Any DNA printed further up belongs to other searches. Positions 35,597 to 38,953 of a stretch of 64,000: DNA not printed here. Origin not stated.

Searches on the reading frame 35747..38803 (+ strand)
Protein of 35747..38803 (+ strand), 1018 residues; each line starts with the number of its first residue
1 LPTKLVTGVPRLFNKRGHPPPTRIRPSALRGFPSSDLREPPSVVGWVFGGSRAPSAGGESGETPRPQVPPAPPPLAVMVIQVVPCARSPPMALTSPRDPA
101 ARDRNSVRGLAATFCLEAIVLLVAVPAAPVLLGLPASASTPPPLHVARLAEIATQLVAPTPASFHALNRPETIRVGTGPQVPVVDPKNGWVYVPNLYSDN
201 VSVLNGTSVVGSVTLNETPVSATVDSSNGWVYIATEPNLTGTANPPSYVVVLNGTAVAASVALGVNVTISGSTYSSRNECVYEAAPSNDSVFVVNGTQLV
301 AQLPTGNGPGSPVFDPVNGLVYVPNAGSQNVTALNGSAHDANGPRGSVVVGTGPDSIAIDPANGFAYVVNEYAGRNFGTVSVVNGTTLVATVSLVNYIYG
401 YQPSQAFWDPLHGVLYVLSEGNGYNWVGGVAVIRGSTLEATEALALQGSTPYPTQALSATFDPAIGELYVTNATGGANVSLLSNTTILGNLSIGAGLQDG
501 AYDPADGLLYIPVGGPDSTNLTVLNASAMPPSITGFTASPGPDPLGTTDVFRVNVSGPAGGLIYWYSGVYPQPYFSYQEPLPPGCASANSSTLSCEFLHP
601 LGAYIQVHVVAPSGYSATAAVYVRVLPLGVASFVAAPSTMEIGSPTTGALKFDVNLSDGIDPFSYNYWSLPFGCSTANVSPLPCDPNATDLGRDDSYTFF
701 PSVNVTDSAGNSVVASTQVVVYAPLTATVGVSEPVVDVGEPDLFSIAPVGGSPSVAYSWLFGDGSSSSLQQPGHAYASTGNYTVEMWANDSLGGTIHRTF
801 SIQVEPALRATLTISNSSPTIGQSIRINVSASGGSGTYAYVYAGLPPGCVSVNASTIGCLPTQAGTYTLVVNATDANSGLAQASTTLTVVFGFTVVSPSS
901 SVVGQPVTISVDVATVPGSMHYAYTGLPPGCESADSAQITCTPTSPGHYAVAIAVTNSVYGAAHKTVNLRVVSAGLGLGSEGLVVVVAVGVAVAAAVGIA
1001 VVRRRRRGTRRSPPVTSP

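Call 75: search_protein_families(library=pfam, proteins=[window:35747-38803:+], max_evalue=0.001)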
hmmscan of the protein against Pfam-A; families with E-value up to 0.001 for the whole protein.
window:35747-38803:+ (1018 aa): 3 families
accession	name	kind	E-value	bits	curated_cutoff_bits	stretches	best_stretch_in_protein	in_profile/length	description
PF00801.26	PKD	-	8.5e-15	55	23.5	1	727-795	2-72/80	PKD domain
PF18911.6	PKD_4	-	4e-11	43.2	27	1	755-797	35-78/85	PKD domain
PF07495.19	Y_Y_Y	-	0.00016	21.9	26.6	0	838-890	10-63/65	Y_Y_Y domain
